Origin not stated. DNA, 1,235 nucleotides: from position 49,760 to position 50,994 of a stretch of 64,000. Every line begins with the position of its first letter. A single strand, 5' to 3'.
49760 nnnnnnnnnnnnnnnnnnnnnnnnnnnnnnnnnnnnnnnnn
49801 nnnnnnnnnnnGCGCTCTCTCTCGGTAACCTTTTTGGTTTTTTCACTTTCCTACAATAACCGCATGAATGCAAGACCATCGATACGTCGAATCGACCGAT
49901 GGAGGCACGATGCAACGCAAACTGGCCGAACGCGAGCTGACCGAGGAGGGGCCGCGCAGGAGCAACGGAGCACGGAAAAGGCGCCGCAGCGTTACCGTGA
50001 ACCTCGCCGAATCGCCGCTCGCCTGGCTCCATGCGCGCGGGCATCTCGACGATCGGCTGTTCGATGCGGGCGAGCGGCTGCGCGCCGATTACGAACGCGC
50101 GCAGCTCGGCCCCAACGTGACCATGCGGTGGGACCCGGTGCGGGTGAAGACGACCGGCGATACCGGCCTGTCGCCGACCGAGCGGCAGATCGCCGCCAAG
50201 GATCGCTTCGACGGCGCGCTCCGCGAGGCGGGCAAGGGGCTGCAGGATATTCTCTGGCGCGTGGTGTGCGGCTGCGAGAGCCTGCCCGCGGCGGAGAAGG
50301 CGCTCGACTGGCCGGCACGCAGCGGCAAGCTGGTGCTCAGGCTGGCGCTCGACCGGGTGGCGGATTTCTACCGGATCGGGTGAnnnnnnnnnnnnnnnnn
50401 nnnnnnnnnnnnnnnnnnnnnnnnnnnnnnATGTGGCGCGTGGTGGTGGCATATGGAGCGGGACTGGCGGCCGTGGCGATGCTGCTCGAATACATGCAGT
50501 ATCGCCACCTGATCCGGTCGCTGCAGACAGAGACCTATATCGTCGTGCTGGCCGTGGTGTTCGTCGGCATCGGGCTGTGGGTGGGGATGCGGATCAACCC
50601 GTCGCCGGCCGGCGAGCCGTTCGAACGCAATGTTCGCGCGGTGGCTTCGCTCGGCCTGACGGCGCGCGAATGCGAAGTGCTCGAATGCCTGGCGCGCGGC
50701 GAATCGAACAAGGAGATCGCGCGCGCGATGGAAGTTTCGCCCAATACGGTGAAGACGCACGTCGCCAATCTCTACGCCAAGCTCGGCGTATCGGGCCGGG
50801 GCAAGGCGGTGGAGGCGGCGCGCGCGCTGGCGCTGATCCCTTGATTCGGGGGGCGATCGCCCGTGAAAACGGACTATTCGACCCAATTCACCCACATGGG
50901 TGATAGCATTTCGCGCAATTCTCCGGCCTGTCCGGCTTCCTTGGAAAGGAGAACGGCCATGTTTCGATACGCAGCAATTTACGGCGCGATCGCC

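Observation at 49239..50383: Phage-style divergent switch (XRE/pseudo-S24 repressor versus DUF6456-like gene) whose promoter box recurs in front of a distant holin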

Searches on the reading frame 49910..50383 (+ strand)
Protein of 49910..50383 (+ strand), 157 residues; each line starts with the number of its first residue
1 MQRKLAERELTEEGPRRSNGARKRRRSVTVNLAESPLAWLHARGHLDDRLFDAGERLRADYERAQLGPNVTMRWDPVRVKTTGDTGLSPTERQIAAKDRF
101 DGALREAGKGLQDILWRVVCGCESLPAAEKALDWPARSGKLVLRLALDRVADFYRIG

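Call 4: search_protein_families(library=pfam, proteins=[window:49910-50383:+], max_evalue=0.01)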
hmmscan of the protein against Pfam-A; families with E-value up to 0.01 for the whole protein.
window:49910-50383:+ (157 aa): 1 family
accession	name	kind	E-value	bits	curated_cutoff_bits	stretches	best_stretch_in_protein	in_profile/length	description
PF20057.4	DUF6456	-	1.6e-41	142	26.3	1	29-155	2-135/136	Domain of unknown function (DUF6456)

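Call 23: search_protein_families(library=ncbifam, proteins=[window:49910-50383:+], max_evalue=0.01)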
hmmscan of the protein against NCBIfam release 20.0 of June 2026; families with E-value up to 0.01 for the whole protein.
window:49910-50383:+ (157 aa): 0 families

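Call 43: search_protein_families(library=phrogs, proteins=[window:49910-50383:+], max_evalue=0.01)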
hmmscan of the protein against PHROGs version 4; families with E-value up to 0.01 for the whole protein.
window:49910-50383:+ (157 aa): 2 families
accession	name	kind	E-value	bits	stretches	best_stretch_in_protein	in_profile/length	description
phrog_21451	-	unknown function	5.4e-08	33.7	1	27-121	38-131/169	-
phrog_31864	-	unknown function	0.0029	17.8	1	107-153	254-300/316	-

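Call 52: find_homologous_proteins(query=window:49910-50383:+, max_evalue=0.001)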
Query window:49910-50383:+ (157 aa): 7964 proteins with E <= 0.001 among 8000 candidates; the best 120 are listed.
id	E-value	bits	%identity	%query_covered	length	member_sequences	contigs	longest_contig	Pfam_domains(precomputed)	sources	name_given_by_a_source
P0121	1.0e-98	345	100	100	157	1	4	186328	PF20057.5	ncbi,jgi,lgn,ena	-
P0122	2.8e-92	325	94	100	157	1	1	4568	PF20057.5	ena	-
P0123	1.7e-91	322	92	100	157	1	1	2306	PF20057.5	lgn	-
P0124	1.7e-85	303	88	100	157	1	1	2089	PF20057.5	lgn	-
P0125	4.3e-83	295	85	99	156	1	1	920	PF20057.5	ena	-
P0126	5.2e-83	294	85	99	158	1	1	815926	PF20057.5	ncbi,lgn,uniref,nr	ncbi:DUF6456 domain-containing protein [Aurantiacibacter sp. D1-12]|uniref:DUF6456 domain-containing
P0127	2.9e-82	292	83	99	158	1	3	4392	PF20057.5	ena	-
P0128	5.4e-82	291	84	99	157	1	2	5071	PF20057.5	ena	-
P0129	6.9e-82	291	85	99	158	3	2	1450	PF20057.5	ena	-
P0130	7.4e-82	291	83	99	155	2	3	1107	PF20057.5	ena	-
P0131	1.4e-81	290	84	99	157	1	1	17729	PF20057.5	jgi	jgi:hypothetical protein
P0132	1.4e-81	290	84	99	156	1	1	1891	PF20057.5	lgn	-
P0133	2.9e-81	289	83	100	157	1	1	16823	PF20057.5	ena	-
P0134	3.6e-81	288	83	99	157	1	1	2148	PF20057.5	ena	-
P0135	3.6e-81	288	83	100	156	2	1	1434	PF20057.5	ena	-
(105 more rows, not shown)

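Call 53: search_solved_structures(query=window:49910-50383:+, max_evalue=10, show_alignments=1)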
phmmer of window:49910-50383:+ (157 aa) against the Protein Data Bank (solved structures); distinct sequences matched with E-value up to 10: 0.

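Call 92: predict_structure(alignment_id=A3)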
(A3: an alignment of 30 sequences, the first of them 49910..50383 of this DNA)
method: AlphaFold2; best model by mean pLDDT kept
length: 157 residues; sequences in the alignment: 30
mean_pLDDT: 71.9   pTM: 0.65
mean pLDDT of the five models: 71.9, 71.0, 69.2, 46.1, 42.5
residues with pLDDT >= 90: 43; 70-90: 60; 50-70: 12; < 50: 42
segments of 3 or more residues with pLDDT < 50: 1-33, 73-81
pLDDT, mean of each block of 10 residues (from residue 1): 32 34 35 68 91 90 72 43 68 88 90 90 88 84 94 90
secondary structure, 60 per line:
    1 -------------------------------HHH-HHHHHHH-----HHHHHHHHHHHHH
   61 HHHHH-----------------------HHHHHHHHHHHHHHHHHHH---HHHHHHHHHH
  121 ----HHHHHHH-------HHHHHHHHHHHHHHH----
elements in order: H36-42 H48-65 H89-107 H111-120 H125-131 H139-153

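Call 100: fold_search(model_id=the predicted structure, library=pdb)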
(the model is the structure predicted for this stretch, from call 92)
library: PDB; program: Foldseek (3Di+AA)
matches with E <= 10: 94; with E <= 0.001: 0
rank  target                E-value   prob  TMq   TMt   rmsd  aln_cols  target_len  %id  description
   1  3t0y_C                1.7e+00  0.13  0.22  0.27  14.6       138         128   18  Structure of the PhyR anti-anti-sigma domain bound to the anti-sigma factor, NepR (released 2012-05-02)
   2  3hug_A                1.8e+00  0.92  0.36  0.67   3.2        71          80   18  Crystal structure of Mycobacterium tuberculosis anti-sigma factor RslA in complex with -35 promoter binding domain of  (released 2010-03-02)
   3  3hug_K                1.9e+00  0.97  0.36  0.75   1.7        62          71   13  Crystal structure of Mycobacterium tuberculosis anti-sigma factor RslA in complex with -35 promoter binding domain of  (released 2010-03-02)
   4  6dxo_A                2.0e+00  0.21  0.28  0.31  14.0       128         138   13  1.8 A structure of RsbN-BldN complex. (released 2018-07-11)
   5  3hug_E                2.3e+00  0.92  0.35  0.72   2.4        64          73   19  Crystal structure of Mycobacterium tuberculosis anti-sigma factor RslA in complex with -35 promoter binding domain of  (released 2010-03-02)
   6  3vep_D                2.3e+00  0.90  0.34  0.73   2.5        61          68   23  Crystal structure of SigD4 in complex with its negative regulator RsdA (released 2013-02-13)
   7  1sc5_A                2.3e+00  0.57  0.39  0.28   5.0       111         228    9  Sigma-28(FliA)/FlgM complex (released 2004-04-06)
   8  7lq4_A                2.4e+00  0.33  0.35  0.29  12.4       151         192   11  Rr (RsiG)2-(c-di-GMP)2-WhiG complex (released 2021-07-14)
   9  4nqw_A                2.4e+00  0.30  0.34  0.36  13.8       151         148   11  Structure of Mycobacterium tuberculosis extracytoplasmic function sigma factor SigK in complex with the cytosolic doma (released 2014-01-22)
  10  3vfz_A                2.6e+00  0.95  0.37  0.88   1.2        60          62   18  Crystal structure of -35 promoter binding domain of SigD of Mycobacterium tuberculosis (released 2013-02-13)
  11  9a50_A                2.6e+00  0.35  0.37  0.23  20.7       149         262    9  Integrative model of RPSB-RPOC by crosslinking MS and deep learning (released 2024-09-18)
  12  1rp3_C                2.9e+00  0.63  0.42  0.29   7.5       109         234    8  Cocrystal structure of the flagellar sigma/anti-sigma complex, Sigma-28/FlgM (released 2004-04-06)
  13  5ckt_D                2.9e+00  0.33  0.24  0.36   3.9        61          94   15  Crystal Structure of KorA, a plasmid-encoded, global transcription regulator (released 2016-04-06)
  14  6kop_F                3.2e+00  0.47  0.34  0.34  15.9        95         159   12  Mycobacterium tuberculosis initial transcription complex comprising sigma H and 5'-OH RNA of 9 nt (released 2020-03-11)
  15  5zx2_F                3.2e+00  0.38  0.36  0.32  15.7       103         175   11  Mycobacterium tuberculosis RNA polymerase transcription initiation complex with ECF sigma factor sigma H and 7nt RNA (released 2019-03-20)
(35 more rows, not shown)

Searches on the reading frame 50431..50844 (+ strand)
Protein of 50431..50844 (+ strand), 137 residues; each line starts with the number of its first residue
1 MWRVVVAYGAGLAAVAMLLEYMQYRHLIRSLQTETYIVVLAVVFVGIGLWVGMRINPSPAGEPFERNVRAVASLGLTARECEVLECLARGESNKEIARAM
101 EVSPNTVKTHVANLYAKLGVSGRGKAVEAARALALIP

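Call 4: search_protein_families(library=pfam, proteins=[window:50433-50844:+], max_evalue=0.01)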
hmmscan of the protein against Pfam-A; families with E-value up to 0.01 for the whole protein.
window:50433-50844:+ (137 aa): 0 families

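Call 23: search_protein_families(library=ncbifam, proteins=[window:50431-50844:+], max_evalue=0.01)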
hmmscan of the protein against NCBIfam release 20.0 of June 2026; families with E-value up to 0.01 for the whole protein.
window:50431-50844:+ (137 aa): 30 families (the best 25 are shown)
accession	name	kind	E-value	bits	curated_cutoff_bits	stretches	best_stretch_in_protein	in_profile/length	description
NF003420.0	PRK04841.1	equivalog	2.7e-15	55.5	537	1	74-133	837-896/903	HTH-type transcriptional regulator MalT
NF007505.1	PRK10100.1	equivalog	1.6e-14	54.1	250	1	72-130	141-199/204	biofilm master transcriptional regulator CsgD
NF047785.1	respo_reg_MadR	equivalog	6.4e-14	51.8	300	1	73-136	146-209/209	MadR family response regulator transcription factor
TIGR03020.2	EpsA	equivalog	5.7e-13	49.1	170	1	72-129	187-244/247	XrtB/PEP-CTERM-associated transcriptional regulator EpsA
NF052445.1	RespRegMctR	equivalog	4.6e-11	42.5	300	1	72-123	141-192/205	two-component system response regulator MctR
NF041673.1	transregRamA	equivalog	8.1e-11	41.5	500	1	68-137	211-280/280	acetate metabolism transcriptional regulator RamA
NF007935.0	PRK10651.1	equivalog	1.4e-10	40.7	250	1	74-126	154-206/216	two-component system response regulator NarL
NF007708.0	PRK10403.1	equivalog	4.4e-10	39.4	343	1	76-124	154-202/215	nitrate/nitrite response regulator protein NarP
NF041232.1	BagY_FevT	exception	4.7e-10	38.9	700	1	71-127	292-348/367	LuxR family transcriptional regulator BagY/FevT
NF007685.0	PRK10360.1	equivalog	4.2e-09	36.5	258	1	75-130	137-189/196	response regulator transcription factor UhpA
NF007403.0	PRK09935.1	equivalog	8.2e-09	35.4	271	1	73-134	147-208/210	fimbria biosynthesis transcriptional regulator FimZ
NF052366.1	photon_PedR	equivalog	1.1e-08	35.1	120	1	76-127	3-54/74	photosynthetic electron transport-dependent transcriptional regulator PedR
NF006900.1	PRK09390.1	equivalog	1.6e-08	34.3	255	1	75-120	142-187/203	response regulator FixJ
NF011896.0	PRK15369.1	equivalog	5.4e-08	32.7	242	1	74-135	148-209/211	two component system response regulator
TIGR03541.1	reg_near_HchA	equivalog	9.3e-08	31.9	215.6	1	75-130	171-226/232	PA1136 family autoinducer-binding transcriptional regulator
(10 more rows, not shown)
